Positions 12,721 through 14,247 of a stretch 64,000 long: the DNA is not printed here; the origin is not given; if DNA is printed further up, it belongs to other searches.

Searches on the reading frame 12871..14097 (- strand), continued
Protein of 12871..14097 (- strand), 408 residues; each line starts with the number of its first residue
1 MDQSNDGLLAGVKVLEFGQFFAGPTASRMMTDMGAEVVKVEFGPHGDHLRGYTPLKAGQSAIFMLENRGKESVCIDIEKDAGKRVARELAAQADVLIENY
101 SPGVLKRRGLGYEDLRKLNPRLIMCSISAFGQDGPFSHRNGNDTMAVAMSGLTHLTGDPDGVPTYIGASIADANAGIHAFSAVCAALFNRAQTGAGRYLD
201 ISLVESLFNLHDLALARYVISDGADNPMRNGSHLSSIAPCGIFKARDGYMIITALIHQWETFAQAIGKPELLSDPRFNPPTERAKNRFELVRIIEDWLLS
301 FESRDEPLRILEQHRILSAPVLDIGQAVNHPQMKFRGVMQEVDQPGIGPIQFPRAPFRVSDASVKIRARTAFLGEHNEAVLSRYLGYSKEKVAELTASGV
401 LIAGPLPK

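Call 27: find_homologous_proteins(query=window:12874-14097:-, max_evalue=1e-100)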
Query window:12874-14097:- (408 aa): 305 proteins with E <= 1e-100 among 8000 candidates; the best 120 are listed.
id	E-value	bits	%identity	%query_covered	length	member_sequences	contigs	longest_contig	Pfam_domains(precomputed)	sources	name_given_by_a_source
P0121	3.8e-269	910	99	100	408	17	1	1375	PF02515.23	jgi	jgi:CoA:oxalate CoA-transferase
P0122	3.4e-240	815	88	99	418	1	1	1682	PF02515.23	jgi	jgi:CoA:oxalate CoA-transferase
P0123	8.6e-227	771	83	100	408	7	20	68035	PF02515.23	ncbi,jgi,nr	ncbi:MAG TPA: CoA transferase [Candidatus Binataceae bacterium]|jgi:CoA:oxalate CoA-transferase|nr:C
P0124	3.2e-223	759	88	93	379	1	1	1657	PF02515.23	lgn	-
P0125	1.6e-220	750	81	100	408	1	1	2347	PF02515.23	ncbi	-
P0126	1.8e-220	750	80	100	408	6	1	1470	PF02515.23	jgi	jgi:CoA:oxalate CoA-transferase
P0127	1.6e-219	747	81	100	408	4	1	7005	PF02515.23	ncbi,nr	ncbi:MAG TPA: CoA transferase [Candidatus Binataceae bacterium]|nr:CoA transferase [Candidatus Binat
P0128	5.7e-219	745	81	100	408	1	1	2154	PF02515.23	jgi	jgi:crotonobetainyl-CoA:carnitine CoA-transferase CaiB-like acyl-CoA transferase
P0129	1.7e-218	743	81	100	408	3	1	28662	PF02515.23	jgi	-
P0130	2.3e-218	743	81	100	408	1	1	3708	PF02515.23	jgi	jgi:crotonobetainyl-CoA:carnitine CoA-transferase CaiB-like acyl-CoA transferase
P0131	1.4e-217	740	80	100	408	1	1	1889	PF02515.23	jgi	-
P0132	1.4e-216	737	81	99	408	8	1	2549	PF02515.23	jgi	jgi:crotonobetainyl-CoA:carnitine CoA-transferase CaiB-like acyl-CoA transferase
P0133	2.3e-209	713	78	100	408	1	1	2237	PF02515.23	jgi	jgi:crotonobetainyl-CoA:carnitine CoA-transferase CaiB-like acyl-CoA transferase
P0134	5.1e-174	597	69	99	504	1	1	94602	PF02515.23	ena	-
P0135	2.7e-171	588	92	70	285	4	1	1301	PF02515.23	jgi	jgi:crotonobetainyl-CoA:carnitine CoA-transferase CaiB-like acyl-CoA transferase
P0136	3.0e-168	578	61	99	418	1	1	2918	PF02515.23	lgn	-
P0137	3.1e-168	578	61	99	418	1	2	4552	PF02515.23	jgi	jgi:crotonobetainyl-CoA:carnitine CoA-transferase CaiB-like acyl-CoA transferase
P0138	7.1e-168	577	62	98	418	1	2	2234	PF02515.23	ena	-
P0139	8.6e-168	576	62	98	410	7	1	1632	PF02515.23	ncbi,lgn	-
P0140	1.1e-167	576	62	98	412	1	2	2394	PF02515.23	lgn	-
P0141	1.4e-167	576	61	100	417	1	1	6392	PF02515.23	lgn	-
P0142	1.9e-167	575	61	98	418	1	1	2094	PF02515.23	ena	-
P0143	5.2e-167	574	82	77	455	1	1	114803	PF02515.23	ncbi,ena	-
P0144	6.4e-167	574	61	100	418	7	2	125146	PF02515.23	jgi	-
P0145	1.7e-166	572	61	98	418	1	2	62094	PF02515.23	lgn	-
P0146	1.8e-166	572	62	98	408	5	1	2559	PF02515.23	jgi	-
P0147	3.0e-166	571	62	98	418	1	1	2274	PF02515.23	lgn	-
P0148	3.5e-166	571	61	99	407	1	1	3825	PF02515.23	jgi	jgi:crotonobetainyl-CoA:carnitine CoA-transferase CaiB-like acyl-CoA transferase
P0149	4.0e-166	571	61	98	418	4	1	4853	PF02515.23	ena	-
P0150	7.7e-166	570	61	100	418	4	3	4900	PF02515.23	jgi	jgi:crotonobetainyl-CoA:carnitine CoA-transferase CaiB-like acyl-CoA transferase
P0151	3.1e-165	568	62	97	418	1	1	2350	PF02515.23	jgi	-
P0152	4.4e-165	568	60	100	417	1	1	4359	PF02515.23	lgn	-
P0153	5.7e-165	567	61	100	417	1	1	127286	PF02515.23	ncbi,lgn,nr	ncbi:MAG: CoA transferase [Deltaproteobacteria bacterium]|nr:CoA transferase [Deltaproteobacteria ba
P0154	6.1e-165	567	60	99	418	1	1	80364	PF02515.23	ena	-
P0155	8.4e-165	567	62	99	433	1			PF02515.23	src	-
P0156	1.2e-164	566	61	98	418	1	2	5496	PF02515.23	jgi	jgi:crotonobetainyl-CoA:carnitine CoA-transferase CaiB-like acyl-CoA transferase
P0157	2.2e-164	565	61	98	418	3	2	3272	PF02515.23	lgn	-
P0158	4.9e-164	564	60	99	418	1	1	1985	PF02515.23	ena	-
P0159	5.1e-164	564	60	99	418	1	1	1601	PF02515.23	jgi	-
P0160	1.5e-163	562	60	99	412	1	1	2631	PF02515.23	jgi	-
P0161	1.8e-163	562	60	99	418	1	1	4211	PF02515.23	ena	-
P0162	1.9e-163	562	60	99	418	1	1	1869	PF02515.23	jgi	-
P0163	1.9e-163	562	60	99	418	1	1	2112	PF02515.23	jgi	-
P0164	2.3e-163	562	61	98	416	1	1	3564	PF02515.23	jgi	jgi:crotonobetainyl-CoA:carnitine CoA-transferase CaiB-like acyl-CoA transferase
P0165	2.4e-163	562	60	99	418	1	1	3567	PF02515.23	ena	-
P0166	2.5e-163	562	60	99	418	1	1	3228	PF02515.23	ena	-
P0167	2.7e-163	562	60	98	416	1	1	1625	PF02515.23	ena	-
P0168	3.6e-163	561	60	98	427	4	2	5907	PF02515.23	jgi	jgi:CoA:oxalate CoA-transferase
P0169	4.7e-163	561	61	98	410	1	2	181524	PF02515.23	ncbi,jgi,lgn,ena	-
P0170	6.4e-163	560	59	98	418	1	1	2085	PF02515.23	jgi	jgi:crotonobetainyl-CoA:carnitine CoA-transferase CaiB-like acyl-CoA transferase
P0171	7.5e-163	560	59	100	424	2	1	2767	PF02515.23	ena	-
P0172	9.1e-163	560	60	99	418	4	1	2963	PF02515.23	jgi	-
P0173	9.4e-163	560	61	97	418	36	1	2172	PF02515.23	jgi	jgi:crotonobetainyl-CoA:carnitine CoA-transferase CaiB-like acyl-CoA transferase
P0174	1.7e-162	559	60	99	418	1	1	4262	PF02515.23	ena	-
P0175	1.7e-162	559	60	98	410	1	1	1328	PF02515.23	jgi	jgi:crotonobetainyl-CoA:carnitine CoA-transferase CaiB-like acyl-CoA transferase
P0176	1.7e-162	559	60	99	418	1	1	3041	PF02515.23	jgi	-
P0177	2.3e-162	559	60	99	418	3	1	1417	PF02515.23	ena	-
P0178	2.6e-162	558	60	98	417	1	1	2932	PF02515.23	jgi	jgi:crotonobetainyl-CoA:carnitine CoA-transferase CaiB-like acyl-CoA transferase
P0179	2.6e-162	558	60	98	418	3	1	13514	PF02515.23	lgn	-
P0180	2.7e-162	558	59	100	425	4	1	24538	PF02515.23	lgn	-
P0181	3.0e-162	558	61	98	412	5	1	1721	PF02515.23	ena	-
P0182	4.4e-162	558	60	99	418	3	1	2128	PF02515.23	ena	-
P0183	7.0e-162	557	60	98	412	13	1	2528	PF02515.23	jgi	jgi:crotonobetainyl-CoA:carnitine CoA-transferase CaiB-like acyl-CoA transferase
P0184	1.0e-161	556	61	97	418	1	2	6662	PF02515.23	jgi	jgi:CoA:oxalate CoA-transferase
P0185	1.3e-161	556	61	99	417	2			PF02515.23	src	-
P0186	1.6e-161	556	60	99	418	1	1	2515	PF02515.23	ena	-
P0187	2.1e-161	555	60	97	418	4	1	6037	PF02515.23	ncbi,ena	-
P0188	2.8e-160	552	60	98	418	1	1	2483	PF02515.23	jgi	jgi:crotonobetainyl-CoA:carnitine CoA-transferase CaiB-like acyl-CoA transferase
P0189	5.3e-160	551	60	97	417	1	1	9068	PF02515.23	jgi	jgi:crotonobetainyl-CoA:carnitine CoA-transferase CaiB-like acyl-CoA transferase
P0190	3.5e-159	548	59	99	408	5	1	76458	PF02515.23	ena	-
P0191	1.3e-158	546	60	98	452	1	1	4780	PF02515.23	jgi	jgi:crotonobetainyl-CoA:carnitine CoA-transferase CaiB-like acyl-CoA transferase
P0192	3.6e-158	545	60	99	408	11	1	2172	PF02515.23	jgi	jgi:crotonobetainyl-CoA:carnitine CoA-transferase CaiB-like acyl-CoA transferase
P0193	5.1e-157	541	59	99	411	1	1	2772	PF02515.23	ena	-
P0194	7.0e-157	541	59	99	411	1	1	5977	PF02515.23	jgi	-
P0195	1.9e-156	539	61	93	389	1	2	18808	PF02515.23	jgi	jgi:crotonobetainyl-CoA:carnitine CoA-transferase CaiB-like acyl-CoA transferase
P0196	2.2e-156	539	57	99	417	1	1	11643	PF02515.23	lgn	-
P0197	3.3e-156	538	58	99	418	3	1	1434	PF02515.23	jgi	jgi:crotonobetainyl-CoA:carnitine CoA-transferase CaiB-like acyl-CoA transferase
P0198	1.2e-155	536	59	97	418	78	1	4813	PF02515.23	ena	-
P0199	3.0e-155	535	58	97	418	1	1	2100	PF02515.23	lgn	-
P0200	8.5e-155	534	61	92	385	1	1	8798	PF02515.23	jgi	jgi:crotonobetainyl-CoA:carnitine CoA-transferase CaiB-like acyl-CoA transferase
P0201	1.4e-154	533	58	99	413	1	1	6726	PF02515.23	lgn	-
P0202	3.1e-154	532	58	98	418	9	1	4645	PF02515.23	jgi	jgi:crotonobetainyl-CoA:carnitine CoA-transferase CaiB-like acyl-CoA transferase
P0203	4.8e-154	531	59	98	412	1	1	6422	PF02515.23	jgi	jgi:crotonobetainyl-CoA:carnitine CoA-transferase CaiB-like acyl-CoA transferase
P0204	7.8e-154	530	58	97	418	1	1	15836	PF02515.23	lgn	-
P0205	8.1e-154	530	58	97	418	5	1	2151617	PF02515.23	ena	-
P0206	9.1e-154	530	57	99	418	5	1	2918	PF02515.23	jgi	-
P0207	1.1e-153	530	58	99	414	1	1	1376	PF02515.23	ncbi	-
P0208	2.3e-153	529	57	99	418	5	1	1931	PF02515.23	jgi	jgi:crotonobetainyl-CoA:carnitine CoA-transferase CaiB-like acyl-CoA transferase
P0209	3.0e-153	529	57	98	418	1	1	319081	PF02515.23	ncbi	-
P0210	1.7e-152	526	57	99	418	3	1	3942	PF02515.23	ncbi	ncbi:MAG: CaiB/BaiF CoA transferase family protein [Candidatus Binataceae bacterium]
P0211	2.9e-152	525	58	98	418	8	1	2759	PF02515.23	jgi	jgi:crotonobetainyl-CoA:carnitine CoA-transferase CaiB-like acyl-CoA transferase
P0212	3.5e-152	525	58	98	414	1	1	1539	PF02515.23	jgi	-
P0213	5.7e-152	524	57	99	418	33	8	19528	PF02515.23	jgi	jgi:crotonobetainyl-CoA:carnitine CoA-transferase CaiB-like acyl-CoA transferase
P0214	9.6e-152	524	57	98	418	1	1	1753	PF02515.23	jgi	jgi:crotonobetainyl-CoA:carnitine CoA-transferase CaiB-like acyl-CoA transferase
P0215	1.3e-151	523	58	97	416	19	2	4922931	PF02515.23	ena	-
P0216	1.8e-151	523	57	99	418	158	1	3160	PF02515.23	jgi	jgi:CoA:oxalate CoA-transferase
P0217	3.4e-151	522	57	99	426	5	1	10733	PF02515.23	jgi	jgi:crotonobetainyl-CoA:carnitine CoA-transferase CaiB-like acyl-CoA transferase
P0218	4.4e-151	521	58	97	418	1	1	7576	PF02515.23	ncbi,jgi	ncbi:MAG: CoA transferase [Candidatus Binataceae bacterium]|jgi:crotonobetainyl-CoA:carnitine CoA-tr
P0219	4.5e-151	521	58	98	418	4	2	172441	PF02515.23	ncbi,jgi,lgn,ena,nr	ncbi:MAG TPA: CoA transferase [Candidatus Binataceae bacterium]|nr:CoA transferase [Candidatus Binat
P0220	2.3e-150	519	57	98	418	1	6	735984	PF02515.23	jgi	jgi:CoA:oxalate CoA-transferase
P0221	3.1e-150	519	57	97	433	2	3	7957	PF02515.23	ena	-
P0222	3.1e-150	519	57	99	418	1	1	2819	PF02515.23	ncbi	-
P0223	3.7e-150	518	57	99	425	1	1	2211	PF02515.23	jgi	jgi:CoA:oxalate CoA-transferase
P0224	4.4e-150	518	58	96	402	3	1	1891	PF02515.23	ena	-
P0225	5.4e-150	518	56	99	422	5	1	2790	PF02515.23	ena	-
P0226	7.6e-150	517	57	98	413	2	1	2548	PF02515.23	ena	-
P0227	1.2e-149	517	56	99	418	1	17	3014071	PF02515.23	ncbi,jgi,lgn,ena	-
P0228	1.5e-149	516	58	98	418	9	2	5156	PF02515.23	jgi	jgi:crotonobetainyl-CoA:carnitine CoA-transferase CaiB-like acyl-CoA transferase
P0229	2.0e-149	516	57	97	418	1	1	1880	PF02515.23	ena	-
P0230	2.4e-149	516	57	98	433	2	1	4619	PF02515.23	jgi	jgi:crotonobetainyl-CoA:carnitine CoA-transferase CaiB-like acyl-CoA transferase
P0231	3.4e-149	515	58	98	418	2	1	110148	PF02515.23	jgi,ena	-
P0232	3.8e-149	515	57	99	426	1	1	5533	PF02515.23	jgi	jgi:formyl-CoA transferase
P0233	3.9e-149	515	57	97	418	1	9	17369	PF02515.23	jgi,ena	jgi:crotonobetainyl-CoA:carnitine CoA-transferase CaiB-like acyl-CoA transferase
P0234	1.7e-148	513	56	99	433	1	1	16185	PF02515.23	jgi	jgi:crotonobetainyl-CoA:carnitine CoA-transferase CaiB-like acyl-CoA transferase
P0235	3.8e-148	512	55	99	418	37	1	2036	PF02515.23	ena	-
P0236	3.8e-148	512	57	98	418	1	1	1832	PF02515.23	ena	-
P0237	1.2e-147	510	56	98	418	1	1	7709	PF02515.23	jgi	jgi:crotonobetainyl-CoA:carnitine CoA-transferase CaiB-like acyl-CoA transferase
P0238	1.3e-147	510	56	99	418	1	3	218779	PF02515.23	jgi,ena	-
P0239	2.9e-147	509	61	89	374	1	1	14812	PF02515.23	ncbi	ncbi:MAG: CaiB/BaiF CoA transferase family protein, partial [Candidatus Binatia bacterium]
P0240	1.7e-146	506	59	91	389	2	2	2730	PF02515.23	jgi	jgi:crotonobetainyl-CoA:carnitine CoA-transferase CaiB-like acyl-CoA transferase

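Call 29: find_encoding_contigs(protein=P0121, flank=10000, max_places=10)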
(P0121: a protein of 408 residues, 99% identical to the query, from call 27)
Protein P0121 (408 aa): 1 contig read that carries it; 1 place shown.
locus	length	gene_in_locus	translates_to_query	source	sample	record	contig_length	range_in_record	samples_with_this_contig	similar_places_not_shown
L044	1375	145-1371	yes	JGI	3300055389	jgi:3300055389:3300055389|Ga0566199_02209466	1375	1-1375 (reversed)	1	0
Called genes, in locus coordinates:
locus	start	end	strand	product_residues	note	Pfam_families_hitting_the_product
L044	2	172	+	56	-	?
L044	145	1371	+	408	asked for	PF02515:CoA_transf_3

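Call 30: list_cluster_members(proteins=[P0121, window:12874-14097:-, L001:11467-13614:-])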
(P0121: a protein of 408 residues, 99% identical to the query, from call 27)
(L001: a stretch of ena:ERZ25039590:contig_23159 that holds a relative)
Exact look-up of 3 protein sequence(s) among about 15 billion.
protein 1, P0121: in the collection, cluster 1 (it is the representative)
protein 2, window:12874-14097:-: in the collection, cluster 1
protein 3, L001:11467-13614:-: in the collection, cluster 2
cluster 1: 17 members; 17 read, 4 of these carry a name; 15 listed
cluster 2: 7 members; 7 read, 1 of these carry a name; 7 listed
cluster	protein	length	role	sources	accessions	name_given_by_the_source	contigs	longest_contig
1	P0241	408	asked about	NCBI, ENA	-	-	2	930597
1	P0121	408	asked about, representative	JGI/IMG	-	CoA:oxalate CoA-transferase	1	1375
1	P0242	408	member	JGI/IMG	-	CoA:oxalate CoA-transferase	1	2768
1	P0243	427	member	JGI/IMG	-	CoA:oxalate CoA-transferase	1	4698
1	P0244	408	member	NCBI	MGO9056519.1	MAG: CaiB/BaiF CoA transferase family protein [Candidatus Binataceae bacterium]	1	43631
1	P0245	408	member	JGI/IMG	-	-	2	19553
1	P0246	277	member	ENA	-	-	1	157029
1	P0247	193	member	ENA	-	-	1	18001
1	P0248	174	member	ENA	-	-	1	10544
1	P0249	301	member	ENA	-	-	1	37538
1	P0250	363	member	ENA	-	-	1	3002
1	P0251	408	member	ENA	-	-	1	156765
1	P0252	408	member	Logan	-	-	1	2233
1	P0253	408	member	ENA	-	-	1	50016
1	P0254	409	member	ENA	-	-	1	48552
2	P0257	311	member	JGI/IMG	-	uncharacterized protein with ParB-like and HNH nuclease domain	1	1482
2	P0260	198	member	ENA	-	-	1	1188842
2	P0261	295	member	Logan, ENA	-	-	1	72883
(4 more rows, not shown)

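Call 32: find_encoding_contigs(protein=P0252, flank=10000, max_places=5)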
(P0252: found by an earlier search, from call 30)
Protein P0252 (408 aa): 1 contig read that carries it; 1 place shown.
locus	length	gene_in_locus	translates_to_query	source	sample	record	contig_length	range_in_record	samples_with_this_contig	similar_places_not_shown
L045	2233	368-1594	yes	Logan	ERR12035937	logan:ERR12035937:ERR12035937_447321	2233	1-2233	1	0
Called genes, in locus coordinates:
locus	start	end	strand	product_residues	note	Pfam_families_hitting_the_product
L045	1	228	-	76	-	?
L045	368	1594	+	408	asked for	PF02515:CoA_transf_3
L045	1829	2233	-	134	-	?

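Call 33: find_encoding_contigs(protein=P0245, flank=10000, max_places=5)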
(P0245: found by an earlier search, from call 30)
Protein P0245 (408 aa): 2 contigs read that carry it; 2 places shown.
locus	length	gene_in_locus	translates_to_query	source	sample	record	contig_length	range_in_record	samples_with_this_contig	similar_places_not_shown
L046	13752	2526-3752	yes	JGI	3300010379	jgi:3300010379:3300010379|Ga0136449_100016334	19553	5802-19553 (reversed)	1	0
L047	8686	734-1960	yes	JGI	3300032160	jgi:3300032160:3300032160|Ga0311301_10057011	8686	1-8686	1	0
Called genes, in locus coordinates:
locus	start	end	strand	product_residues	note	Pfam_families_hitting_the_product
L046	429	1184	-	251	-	PF06314:ADC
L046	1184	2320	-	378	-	PF00296:Bac_luciferase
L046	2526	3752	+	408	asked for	PF02515:CoA_transf_3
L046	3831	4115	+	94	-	PF01402:RHH_1, PF27535:RelB3_C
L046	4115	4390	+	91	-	PF05016:ParE_toxin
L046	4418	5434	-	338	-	PF00296:Bac_luciferase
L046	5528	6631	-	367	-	PF04909:Amidohydro_2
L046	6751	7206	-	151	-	PF13577:SnoaL_4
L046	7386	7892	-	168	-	-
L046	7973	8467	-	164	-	PF14376:Haem_bd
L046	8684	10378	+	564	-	PF07969:Amidohydro_3, PF01979:Amidohydro_1 (weak), PF07969:Amidohydro_3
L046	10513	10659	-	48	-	-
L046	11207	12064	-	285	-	PF13452:FAS1_DH_region, PF22622:MFE-2_hydrat-2_N, PF13622:4HBT_3 (faint), PF01575:MaoC_dehydratas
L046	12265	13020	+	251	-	PF00392:GntR, PF07729:FCD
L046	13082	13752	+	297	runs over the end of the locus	PF01557:FAA_hydrolase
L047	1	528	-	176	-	?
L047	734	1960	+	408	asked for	PF02515:CoA_transf_3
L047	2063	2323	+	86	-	PF01402:RHH_1, PF27535:RelB3_C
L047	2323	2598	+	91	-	PF05016:ParE_toxin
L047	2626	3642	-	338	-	PF00296:Bac_luciferase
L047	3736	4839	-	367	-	PF04909:Amidohydro_2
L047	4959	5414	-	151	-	PF13577:SnoaL_4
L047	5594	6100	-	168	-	-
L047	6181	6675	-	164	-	PF14376:Haem_bd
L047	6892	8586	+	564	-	PF07969:Amidohydro_3, PF01979:Amidohydro_1 (weak), PF07969:Amidohydro_3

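Call 36: find_encoding_contigs(protein=P0261, flank=10000, max_places=4)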
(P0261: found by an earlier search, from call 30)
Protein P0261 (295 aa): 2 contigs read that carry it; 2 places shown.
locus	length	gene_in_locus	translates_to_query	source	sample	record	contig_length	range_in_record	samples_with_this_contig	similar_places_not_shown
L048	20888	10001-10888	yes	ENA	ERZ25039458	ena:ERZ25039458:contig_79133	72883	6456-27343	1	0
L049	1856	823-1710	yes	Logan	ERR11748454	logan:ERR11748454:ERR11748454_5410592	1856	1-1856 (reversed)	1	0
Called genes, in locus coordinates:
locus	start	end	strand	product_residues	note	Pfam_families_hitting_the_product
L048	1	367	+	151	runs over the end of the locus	PF13577:SnoaL_4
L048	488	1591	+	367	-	PF04909:Amidohydro_2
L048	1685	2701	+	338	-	PF00296:Bac_luciferase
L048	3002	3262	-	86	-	PF01402:RHH_1, PF27535:RelB3_C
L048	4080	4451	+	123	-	PF00582:Usp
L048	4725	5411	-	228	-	-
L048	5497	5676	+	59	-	-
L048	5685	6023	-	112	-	-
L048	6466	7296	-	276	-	PF07885:Ion_trans_2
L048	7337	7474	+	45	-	-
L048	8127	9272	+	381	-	PF00999:Na_H_Exchanger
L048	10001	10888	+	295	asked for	PF07510:GmrSD_C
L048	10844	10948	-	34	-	-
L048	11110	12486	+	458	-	PF13701:DDE_Tnp_1_4, PF01609:DDE_Tnp_1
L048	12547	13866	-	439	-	PF02515:CoA_transf_3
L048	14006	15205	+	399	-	PF00296:Bac_luciferase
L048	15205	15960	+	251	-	PF06314:ADC (weak)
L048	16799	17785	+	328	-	PF03992:ABM (faint), PF27539:Y2318_C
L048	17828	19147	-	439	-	PF00768:Peptidase_S11, PF13354:Beta-lactamase2, PF07943:PBP5_C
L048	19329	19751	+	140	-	-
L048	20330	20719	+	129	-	-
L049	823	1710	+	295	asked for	PF07510:GmrSD_C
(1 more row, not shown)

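Call 37: find_encoding_contigs(protein=P0260, flank=10000, max_places=4)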
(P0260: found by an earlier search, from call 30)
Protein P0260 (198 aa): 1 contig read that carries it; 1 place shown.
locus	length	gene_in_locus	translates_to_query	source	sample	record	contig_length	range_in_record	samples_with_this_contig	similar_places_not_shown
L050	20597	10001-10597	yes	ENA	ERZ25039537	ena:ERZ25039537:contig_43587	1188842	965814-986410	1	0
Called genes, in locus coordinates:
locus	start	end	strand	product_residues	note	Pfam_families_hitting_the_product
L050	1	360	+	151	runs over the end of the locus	PF13577:SnoaL_4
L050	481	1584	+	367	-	PF04909:Amidohydro_2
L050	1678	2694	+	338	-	PF00296:Bac_luciferase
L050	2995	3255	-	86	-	PF01402:RHH_1, PF27535:RelB3_C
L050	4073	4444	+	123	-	PF00582:Usp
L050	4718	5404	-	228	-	-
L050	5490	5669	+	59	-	-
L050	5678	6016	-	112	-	-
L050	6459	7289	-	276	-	PF07885:Ion_trans_2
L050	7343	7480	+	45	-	-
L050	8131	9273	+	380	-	PF00999:Na_H_Exchanger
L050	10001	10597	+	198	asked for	PF07510:GmrSD_C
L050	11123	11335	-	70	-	-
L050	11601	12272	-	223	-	PF02515:CoA_transf_3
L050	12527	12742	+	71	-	-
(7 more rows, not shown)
